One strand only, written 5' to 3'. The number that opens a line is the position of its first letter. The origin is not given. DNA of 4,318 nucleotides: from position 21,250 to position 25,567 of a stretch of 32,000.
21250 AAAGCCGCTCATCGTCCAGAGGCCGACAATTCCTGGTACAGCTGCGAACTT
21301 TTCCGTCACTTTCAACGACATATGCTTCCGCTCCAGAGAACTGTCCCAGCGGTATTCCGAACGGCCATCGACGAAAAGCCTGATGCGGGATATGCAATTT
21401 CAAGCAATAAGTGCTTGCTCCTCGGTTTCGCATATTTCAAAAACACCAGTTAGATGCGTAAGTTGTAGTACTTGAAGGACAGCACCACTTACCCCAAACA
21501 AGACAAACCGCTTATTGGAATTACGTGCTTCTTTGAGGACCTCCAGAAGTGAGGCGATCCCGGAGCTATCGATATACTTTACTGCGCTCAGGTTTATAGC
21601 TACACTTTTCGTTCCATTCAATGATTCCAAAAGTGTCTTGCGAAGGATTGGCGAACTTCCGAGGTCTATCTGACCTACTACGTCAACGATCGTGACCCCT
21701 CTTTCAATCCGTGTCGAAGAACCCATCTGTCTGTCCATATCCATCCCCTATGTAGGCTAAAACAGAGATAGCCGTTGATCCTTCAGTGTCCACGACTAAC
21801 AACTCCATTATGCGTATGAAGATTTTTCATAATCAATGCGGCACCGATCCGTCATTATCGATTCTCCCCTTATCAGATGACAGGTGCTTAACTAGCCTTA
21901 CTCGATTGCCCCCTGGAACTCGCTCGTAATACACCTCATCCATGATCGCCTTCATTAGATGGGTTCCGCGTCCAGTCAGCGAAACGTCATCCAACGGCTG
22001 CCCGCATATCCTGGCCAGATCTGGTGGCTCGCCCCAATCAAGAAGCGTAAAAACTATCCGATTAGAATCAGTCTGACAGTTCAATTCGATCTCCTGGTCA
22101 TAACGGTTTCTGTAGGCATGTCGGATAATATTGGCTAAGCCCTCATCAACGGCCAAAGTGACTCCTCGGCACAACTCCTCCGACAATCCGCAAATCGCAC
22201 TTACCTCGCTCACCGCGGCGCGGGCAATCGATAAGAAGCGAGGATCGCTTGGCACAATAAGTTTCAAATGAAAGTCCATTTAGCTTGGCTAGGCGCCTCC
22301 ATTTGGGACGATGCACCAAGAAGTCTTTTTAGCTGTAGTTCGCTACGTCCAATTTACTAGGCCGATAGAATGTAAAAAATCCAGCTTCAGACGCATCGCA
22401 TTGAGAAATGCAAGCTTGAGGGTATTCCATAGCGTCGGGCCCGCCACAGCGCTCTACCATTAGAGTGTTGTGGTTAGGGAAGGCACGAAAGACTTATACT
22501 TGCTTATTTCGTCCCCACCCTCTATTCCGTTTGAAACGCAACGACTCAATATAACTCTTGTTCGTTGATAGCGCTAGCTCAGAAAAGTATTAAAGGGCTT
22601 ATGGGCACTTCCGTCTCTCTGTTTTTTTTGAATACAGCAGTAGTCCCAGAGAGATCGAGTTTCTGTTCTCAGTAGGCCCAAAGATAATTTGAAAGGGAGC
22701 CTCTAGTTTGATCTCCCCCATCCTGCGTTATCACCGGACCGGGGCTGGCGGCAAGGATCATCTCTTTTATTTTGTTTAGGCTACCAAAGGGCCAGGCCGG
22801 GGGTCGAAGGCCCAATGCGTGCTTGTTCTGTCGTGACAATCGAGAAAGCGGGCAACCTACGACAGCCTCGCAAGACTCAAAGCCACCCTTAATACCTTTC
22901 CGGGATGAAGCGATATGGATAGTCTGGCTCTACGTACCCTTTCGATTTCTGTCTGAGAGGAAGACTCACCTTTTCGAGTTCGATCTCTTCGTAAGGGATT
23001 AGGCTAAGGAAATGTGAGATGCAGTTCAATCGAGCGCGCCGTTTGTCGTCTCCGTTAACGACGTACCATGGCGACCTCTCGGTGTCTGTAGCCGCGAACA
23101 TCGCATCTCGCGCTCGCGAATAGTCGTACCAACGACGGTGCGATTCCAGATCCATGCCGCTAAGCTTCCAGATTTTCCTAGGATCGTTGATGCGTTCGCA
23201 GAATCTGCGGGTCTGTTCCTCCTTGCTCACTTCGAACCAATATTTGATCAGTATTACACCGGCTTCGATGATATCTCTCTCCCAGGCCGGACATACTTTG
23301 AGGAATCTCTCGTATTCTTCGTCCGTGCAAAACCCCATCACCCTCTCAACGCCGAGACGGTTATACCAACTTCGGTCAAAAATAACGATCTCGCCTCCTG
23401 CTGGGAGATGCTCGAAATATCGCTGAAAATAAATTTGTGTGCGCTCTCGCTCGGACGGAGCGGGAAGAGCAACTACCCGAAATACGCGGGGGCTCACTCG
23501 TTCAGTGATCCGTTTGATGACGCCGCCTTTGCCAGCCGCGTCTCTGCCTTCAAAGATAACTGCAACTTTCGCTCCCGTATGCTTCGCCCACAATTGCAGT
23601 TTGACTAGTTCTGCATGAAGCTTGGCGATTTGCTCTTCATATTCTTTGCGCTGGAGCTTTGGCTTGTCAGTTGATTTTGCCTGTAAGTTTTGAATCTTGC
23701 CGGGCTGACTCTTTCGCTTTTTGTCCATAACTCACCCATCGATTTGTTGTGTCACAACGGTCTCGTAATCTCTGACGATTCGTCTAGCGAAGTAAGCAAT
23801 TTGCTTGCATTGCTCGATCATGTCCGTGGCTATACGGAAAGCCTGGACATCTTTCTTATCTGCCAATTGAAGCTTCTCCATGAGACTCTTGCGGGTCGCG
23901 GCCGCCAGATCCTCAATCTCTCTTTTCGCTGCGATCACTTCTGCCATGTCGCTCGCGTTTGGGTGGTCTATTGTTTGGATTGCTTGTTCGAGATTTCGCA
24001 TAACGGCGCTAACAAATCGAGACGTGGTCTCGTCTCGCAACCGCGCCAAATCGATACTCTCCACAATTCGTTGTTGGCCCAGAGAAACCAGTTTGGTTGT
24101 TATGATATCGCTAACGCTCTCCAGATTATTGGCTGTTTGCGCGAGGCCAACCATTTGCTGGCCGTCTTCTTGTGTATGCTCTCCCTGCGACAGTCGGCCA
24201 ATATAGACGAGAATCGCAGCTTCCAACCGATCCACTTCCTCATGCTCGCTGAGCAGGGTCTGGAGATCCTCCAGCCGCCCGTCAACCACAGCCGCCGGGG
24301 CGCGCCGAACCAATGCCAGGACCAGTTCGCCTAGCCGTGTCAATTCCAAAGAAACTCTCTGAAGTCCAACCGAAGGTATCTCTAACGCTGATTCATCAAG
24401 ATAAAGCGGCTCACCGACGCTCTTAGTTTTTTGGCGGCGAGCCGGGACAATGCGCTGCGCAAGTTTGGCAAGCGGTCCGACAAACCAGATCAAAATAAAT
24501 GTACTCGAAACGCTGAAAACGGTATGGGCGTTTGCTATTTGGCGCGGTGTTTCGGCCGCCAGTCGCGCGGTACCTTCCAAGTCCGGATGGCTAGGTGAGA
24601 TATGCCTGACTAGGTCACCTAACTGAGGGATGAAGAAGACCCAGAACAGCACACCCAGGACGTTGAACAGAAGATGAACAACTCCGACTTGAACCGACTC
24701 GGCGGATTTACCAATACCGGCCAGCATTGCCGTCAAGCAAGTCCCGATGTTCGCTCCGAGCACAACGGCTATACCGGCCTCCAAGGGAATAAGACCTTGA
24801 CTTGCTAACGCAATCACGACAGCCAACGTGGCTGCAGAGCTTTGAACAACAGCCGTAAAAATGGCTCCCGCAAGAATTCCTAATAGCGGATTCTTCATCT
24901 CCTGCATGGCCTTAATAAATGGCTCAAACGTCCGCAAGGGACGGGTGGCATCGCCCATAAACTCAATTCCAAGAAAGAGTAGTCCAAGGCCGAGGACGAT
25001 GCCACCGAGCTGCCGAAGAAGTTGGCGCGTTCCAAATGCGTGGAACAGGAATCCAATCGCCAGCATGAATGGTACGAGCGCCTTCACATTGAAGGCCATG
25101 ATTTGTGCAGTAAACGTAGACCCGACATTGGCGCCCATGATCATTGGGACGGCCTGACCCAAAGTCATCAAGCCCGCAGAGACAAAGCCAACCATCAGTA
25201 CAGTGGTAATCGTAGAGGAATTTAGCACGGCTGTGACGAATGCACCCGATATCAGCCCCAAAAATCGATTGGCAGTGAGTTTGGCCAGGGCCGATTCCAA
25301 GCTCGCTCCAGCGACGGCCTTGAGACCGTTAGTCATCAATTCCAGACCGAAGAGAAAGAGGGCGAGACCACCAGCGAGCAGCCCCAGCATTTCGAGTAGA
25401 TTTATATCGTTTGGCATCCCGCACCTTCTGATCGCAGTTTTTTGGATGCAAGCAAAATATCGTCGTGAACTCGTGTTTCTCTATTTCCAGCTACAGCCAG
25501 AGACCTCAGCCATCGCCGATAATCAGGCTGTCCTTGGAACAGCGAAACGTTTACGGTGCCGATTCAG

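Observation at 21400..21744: A single STAS protein sits where both an RsbV (kinase substrate) and a MlaB (ATPase partner) would be expected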

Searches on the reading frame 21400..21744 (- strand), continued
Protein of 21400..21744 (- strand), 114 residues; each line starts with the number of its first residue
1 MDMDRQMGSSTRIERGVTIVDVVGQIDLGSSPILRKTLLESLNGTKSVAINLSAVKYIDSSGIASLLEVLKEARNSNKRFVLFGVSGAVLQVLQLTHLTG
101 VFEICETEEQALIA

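Call 59: search_protein_families(library=pfam, alignment_id=A2, max_evalue=0.00001)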
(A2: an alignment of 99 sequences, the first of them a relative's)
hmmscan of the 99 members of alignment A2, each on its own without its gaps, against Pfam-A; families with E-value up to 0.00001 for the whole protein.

A. member 1, L003:4118-7753:+ (1211 aa): 2 families
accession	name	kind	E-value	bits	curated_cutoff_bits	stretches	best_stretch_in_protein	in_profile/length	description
PF25183.1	OMP_b-brl_4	-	3.7e-189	631.5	30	1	244-1204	2-838/838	Outer membrane beta barrel domain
PF13620.12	CarboxypepD_reg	-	6.9e-18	65.2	32.3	1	28-109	1-82/82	Carboxypeptidase regulatory-like domain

B. families by the number of members that match (of 99 scanned): 133 families (the first 25 are shown)
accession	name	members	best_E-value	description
PF13581.12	HATPase_c_2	5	3.8e-22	Histidine kinase-like ATPase domain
PF01261.30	AP_endonuc_2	5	7.4e-17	Xylose isomerase-like TIM barrel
PF07228.17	SpoIIE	4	6.3e-51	Stage II sporulation protein E (SpoIIE)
PF00498.31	FHA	4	1.2e-11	FHA domain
PF13185.12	GAF_2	4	2.7e-08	GAF domain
PF13424.12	TPR_12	3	1e-53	Tetratricopeptide repeat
PF13181.12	TPR_8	3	1.6e-30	Tetratricopeptide repeat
PF00072.30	Response_reg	3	1.4e-28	Response regulator receiver domain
PF07719.23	TPR_2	3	1.8e-27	Tetratricopeptide repeat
PF14559.12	TPR_19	3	6.3e-21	Tetratricopeptide repeat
PF13432.12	TPR_16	3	1.8e-19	Tetratricopeptide repeat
PF13428.12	TPR_14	3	2.9e-18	Tetratricopeptide repeat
PF01740.26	STAS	3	6.6e-15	STAS domain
PF11737.13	DUF3300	2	4e-75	Protein of unknown function (DUF3300)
PF00158.32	Sigma54_activat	2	2e-69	Sigma-54 interaction domain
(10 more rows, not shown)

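Call 71: find_related_loci(query=A4, collection=metagenome_contigs, flank=10000)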
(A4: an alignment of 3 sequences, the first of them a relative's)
Query A4 (118 aa) in metagenome_contigs; peptide patterns used: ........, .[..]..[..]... (x = any residue, [..] = any of these).
600 stretches matched a pattern (row limit reached: there are more); 478 encode a relative of the query (tblastn E <= 1e-3); the best 80 are kept; 80 distinct loci.
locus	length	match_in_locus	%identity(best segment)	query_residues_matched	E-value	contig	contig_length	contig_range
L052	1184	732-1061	66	2-111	4e-48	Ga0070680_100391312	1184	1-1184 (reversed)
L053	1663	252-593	67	2-116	1e-46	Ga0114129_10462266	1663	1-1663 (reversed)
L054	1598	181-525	66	2-116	2e-44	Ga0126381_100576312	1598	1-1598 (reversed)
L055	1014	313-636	69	3-110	2e-45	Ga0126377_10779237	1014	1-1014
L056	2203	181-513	63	3-112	1e-38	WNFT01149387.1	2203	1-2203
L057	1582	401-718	55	5-110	2e-35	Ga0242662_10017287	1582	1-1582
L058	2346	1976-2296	54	4-110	2e-34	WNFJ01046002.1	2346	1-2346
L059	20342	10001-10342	52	7-117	3e-34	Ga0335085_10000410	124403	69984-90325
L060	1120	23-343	55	4-110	2e-35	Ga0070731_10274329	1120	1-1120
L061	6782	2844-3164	53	4-110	7e-34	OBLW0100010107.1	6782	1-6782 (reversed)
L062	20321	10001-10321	53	4-110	3e-33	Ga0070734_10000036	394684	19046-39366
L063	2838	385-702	51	5-110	3e-33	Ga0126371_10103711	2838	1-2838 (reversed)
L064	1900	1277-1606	55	2-110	2e-33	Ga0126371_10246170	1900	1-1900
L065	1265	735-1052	52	5-110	2e-33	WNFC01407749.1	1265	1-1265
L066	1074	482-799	50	5-110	3e-33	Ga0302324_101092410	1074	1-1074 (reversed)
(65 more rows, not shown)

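Call 76: predict_structure(alignment_id=A3)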
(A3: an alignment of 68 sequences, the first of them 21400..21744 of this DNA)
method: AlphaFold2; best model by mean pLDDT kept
length: 114 residues; sequences in the alignment: 68
mean_pLDDT: 86.4   pTM: 0.77
mean pLDDT of the five models: 86.4, 85.9, 85.2, 85.0, 81.4
residues with pLDDT >= 90: 42; 70-90: 65; 50-70: 3; < 50: 4
segments of 3 or more residues with pLDDT < 50: 1-4
pLDDT, mean of each block of 10 residues (from residue 1): 64 90 87 89 88 89 90 91 89 86 89 80
secondary structure, 60 per line:
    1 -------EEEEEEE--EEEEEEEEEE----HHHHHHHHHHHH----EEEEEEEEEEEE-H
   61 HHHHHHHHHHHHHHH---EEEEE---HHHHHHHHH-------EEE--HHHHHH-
elements in order: E8-14 E17-26 H31-42 E47-58 H60-75 E79-83 H87-95 E103-105 H108-113
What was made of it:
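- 21400..21744 (-): STAS protein (114 aa) of RsbV/SpoIIAA type. The predicted phospho-acceptor is Ser60 (codon 21567-21565) in the motif D59-S60-S61-G62 (21570-21559). The AF2 model has pLDDT 86, with Ser60 at the N-terminus of helix alpha2 (call 76).
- On MlaB (NF033618): The model has both elements (call 76).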

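Call 80: fold_search(model_id=the predicted structure, library=pdb)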
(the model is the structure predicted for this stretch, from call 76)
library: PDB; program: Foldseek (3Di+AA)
matches with E <= 10: 1399; with E <= 0.001: 82
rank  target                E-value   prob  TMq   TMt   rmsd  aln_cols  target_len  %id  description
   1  1tid_B                1.9e-10  1.00  0.86  0.83   1.9       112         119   22  Crystal Structures of the ADP and ATP bound forms of the Bacillus Anti-sigma factor SpoIIAB in complex with the Anti-a (released 2004-06-15)
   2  1vc1_A                2.1e-10  1.00  0.88  0.91   1.3       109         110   31  Crystal structure of the TM1442 protein from Thermotoga maritima, a homolog of the Bacillus subtilis general stress re (released 2004-09-28)
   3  6m36_H                3.6e-10  1.00  0.81  0.91   1.5       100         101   23  The crystal structure of B. subtilis RsbV/RsbW complex in the monoclinic crystal form (released 2020-07-15)
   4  4hyl_B                7.0e-10  1.00  0.89  0.88   1.5       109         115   26  The crystal structure of an anti-sigma-factor antagonist from Haliangium ochraceum DSM 14365 (released 2012-11-28)
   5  1til_B                7.9e-10  1.00  0.86  0.84   1.8       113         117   23  Crystal Structures of the ADP and ATP bound forms of the Bacillus Anti-sigma factor SpoIIAB in complex with the Anti-a (released 2004-06-15)
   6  1tid_D                1.3e-09  1.00  0.86  0.83   1.7       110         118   23  Crystal Structures of the ADP and ATP bound forms of the Bacillus Anti-sigma factor SpoIIAB in complex with the Anti-a (released 2004-06-15)
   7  4hyl_A                1.7e-09  1.00  0.87  0.87   1.5       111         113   26  The crystal structure of an anti-sigma-factor antagonist from Haliangium ochraceum DSM 14365 (released 2012-11-28)
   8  6m36_B                3.6e-09  1.00  0.82  0.93   1.3       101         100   23  The crystal structure of B. subtilis RsbV/RsbW complex in the monoclinic crystal form (released 2020-07-15)
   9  1th8_B                3.6e-09  1.00  0.85  0.84   1.8       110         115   24  Crystal Structures of the ADP and ATP bound forms of the Bacillus Anti-sigma factor SpoIIAB in complex with the Anti-a (released 2004-06-15)
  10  6m36_F                1.2e-08  1.00  0.78  0.92   1.6        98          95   21  The crystal structure of B. subtilis RsbV/RsbW complex in the monoclinic crystal form (released 2020-07-15)
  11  1thn_B                1.3e-08  1.00  0.86  0.86   1.7       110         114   24  Crystal Structures of the ADP and ATP bound forms of the Bacillus Anti-sigma factor SpoIIAB in complex with the Anti-a (released 2004-06-15)
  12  6m36_D                1.7e-08  1.00  0.80  0.92   1.5       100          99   23  The crystal structure of B. subtilis RsbV/RsbW complex in the monoclinic crystal form (released 2020-07-15)
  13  4qtp_B                2.7e-08  1.00  0.87  0.85   1.5       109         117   24  Crystal Structure of an Anti-sigma Factor Antagonist from Mycobacterium paratuberculosis (released 2014-07-16)
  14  4qtp_D                3.5e-08  1.00  0.86  0.85   1.6       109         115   25  Crystal Structure of an Anti-sigma Factor Antagonist from Mycobacterium paratuberculosis (released 2014-07-16)
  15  4qtp_A                4.6e-08  1.00  0.87  0.85   1.5       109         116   24  Crystal Structure of an Anti-sigma Factor Antagonist from Mycobacterium paratuberculosis (released 2014-07-16)
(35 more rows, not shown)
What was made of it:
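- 21400..21744 (-): Foldseek gives TM 0.81-0.89 to SpoIIAA, TM1442 and RsbV, and 0.56-0.67 to MlaB (call 80).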

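Call 83: list_cluster_members(proteins=[P0128, P0123, P0124, P0122, P0127])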
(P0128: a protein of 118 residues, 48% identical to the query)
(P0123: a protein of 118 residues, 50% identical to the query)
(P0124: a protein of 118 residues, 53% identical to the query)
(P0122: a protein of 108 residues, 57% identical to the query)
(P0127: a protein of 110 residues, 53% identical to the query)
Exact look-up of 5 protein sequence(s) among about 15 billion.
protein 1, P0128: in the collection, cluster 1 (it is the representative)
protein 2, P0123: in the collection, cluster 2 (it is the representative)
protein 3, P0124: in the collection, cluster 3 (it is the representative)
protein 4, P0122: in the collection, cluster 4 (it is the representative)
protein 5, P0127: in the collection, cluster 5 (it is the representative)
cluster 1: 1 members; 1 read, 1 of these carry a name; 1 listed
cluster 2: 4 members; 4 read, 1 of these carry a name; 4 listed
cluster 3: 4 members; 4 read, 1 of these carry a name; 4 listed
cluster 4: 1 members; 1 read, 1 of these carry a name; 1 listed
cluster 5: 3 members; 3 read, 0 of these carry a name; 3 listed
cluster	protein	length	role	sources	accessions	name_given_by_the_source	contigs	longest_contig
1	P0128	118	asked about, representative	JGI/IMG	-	anti-sigma B factor antagonist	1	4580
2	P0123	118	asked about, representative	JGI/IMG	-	-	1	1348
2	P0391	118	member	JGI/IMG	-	anti-sigma B factor antagonist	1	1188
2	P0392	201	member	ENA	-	-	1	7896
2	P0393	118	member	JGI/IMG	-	-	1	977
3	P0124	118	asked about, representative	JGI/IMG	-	anti-sigma B factor antagonist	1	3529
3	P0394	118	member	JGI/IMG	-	-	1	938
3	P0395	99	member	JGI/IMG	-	-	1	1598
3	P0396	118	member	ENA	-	-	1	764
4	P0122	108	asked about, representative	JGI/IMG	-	anti-sigma B factor antagonist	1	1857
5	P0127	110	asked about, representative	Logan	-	-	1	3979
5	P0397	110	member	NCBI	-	-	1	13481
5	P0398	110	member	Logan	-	-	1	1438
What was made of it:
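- Tried and rejected: The taxonomy of the kinase-less sister clade could not be established (call 83).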

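Call 84: find_encoding_contigs(protein=P0392, flank=8000, max_places=2)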
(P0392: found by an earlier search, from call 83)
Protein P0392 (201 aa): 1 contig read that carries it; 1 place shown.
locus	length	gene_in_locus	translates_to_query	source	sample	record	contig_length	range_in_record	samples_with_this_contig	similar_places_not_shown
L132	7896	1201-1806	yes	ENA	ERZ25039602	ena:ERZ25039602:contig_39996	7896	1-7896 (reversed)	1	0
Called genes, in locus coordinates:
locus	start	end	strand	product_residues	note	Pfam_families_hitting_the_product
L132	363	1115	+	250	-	PF00561:Abhydrolase_1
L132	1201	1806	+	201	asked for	PF01740:STAS, PF13466:STAS_2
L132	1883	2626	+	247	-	PF02405:MlaE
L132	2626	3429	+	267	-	PF00005:ABC_tran, PF13304:AAA_21 (faint)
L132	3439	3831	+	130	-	PF02470:MlaD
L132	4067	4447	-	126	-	-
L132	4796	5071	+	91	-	-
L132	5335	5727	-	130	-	PF13590:DUF4136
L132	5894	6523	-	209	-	PF00484:Pro_CA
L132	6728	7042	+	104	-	-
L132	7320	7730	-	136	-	-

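Call 90: search_protein_families(library=pfam, proteins=[L062:8783-9586:+, L035:13750-14304:+], max_evalue=0.001)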
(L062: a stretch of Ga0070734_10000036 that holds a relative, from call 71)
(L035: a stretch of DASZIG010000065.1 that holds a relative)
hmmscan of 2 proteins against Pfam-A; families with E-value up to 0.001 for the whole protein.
L062:8783-9586:+ (267 aa): 1 family
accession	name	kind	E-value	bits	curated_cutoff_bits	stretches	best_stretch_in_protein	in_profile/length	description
PF07228.17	SpoIIE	-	7.5e-37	127.6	25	1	67-260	6-191/192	Stage II sporulation protein E (SpoIIE)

L035:13750-14304:+ (184 aa): 0 families

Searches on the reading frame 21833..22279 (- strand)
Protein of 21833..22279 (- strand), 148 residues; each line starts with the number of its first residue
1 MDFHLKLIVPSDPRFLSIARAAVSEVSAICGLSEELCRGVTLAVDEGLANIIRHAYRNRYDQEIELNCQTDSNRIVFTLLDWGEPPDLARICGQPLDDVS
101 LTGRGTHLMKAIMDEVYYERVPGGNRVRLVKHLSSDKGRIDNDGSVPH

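Call 6: search_protein_families(library=pfam, proteins=[window:21833-22279:-], max_evalue=0.01)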
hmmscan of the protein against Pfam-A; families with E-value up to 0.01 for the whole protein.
window:21833-22279:- (148 aa): 1 family
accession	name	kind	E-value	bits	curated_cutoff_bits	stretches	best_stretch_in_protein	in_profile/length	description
PF13581.12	HATPase_c_2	-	1.8e-27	96.3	27.4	1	9-131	1-127/127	Histidine kinase-like ATPase domain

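Call 7: search_protein_families(library=ncbifam, proteins=[window:21833-22279:-], max_evalue=0.01)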
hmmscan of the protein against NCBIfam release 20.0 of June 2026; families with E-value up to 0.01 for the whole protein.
window:21833-22279:- (148 aa): 4 families
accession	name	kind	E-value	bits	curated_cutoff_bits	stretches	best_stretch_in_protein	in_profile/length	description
NF003144.0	PRK04069.1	equivalog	6.1e-16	58.2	145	1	5-141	8-151/161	anti-sigma B factor RsbW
TIGR01924.1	rsbW_low_gc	equivalog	6.7e-12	45.1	155.05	1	5-143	8-151/159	anti-sigma B factor RsbW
TIGR01925.2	spIIAB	equivalog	1.4e-09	37.9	135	1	5-133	3-136/137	anti-sigma F factor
NF041045.1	RsbA_anti_sig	subfamily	1.2e-08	34.6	210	1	12-130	187-301/303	anti-sigma factor RsbA family regulatory protein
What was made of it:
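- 21833..22279 (-): RsbW-like serine protein kinase (148 aa, HATPase_c_2), predicted to phosphorylate STAS Ser60. The best NCBIfam match is RsbW at 58 bits, below the equivalog cutoff (calls 6, 7).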

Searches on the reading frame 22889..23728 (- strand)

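Call 6: search_protein_families(library=pfam, proteins=[window:22889-23728:-], max_evalue=0.01)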
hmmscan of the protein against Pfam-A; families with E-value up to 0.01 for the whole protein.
window:22889-23728:- (279 aa): 1 family
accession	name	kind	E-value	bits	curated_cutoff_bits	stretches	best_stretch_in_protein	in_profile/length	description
PF03976.20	PPK2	-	5.6e-100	334.1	22.3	1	25-250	2-227/229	Polyphosphate kinase 2 (PPK2)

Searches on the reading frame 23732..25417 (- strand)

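Call 90: search_protein_families(library=pfam, proteins=[window:23732-25417:-], max_evalue=0.001)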
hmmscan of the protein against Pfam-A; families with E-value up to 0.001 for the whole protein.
window:23732-25417:- (561 aa): 2 families
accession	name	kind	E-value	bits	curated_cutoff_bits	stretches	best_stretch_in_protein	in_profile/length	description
PF02690.20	Na_Pi_cotrans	-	2e-62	209.7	29.1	2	20-155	1-136/137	Na+/Pi-cotransporter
PF01895.24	PhoU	-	3.1e-10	40.7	23.5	1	359-440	1-83/89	PhoU domain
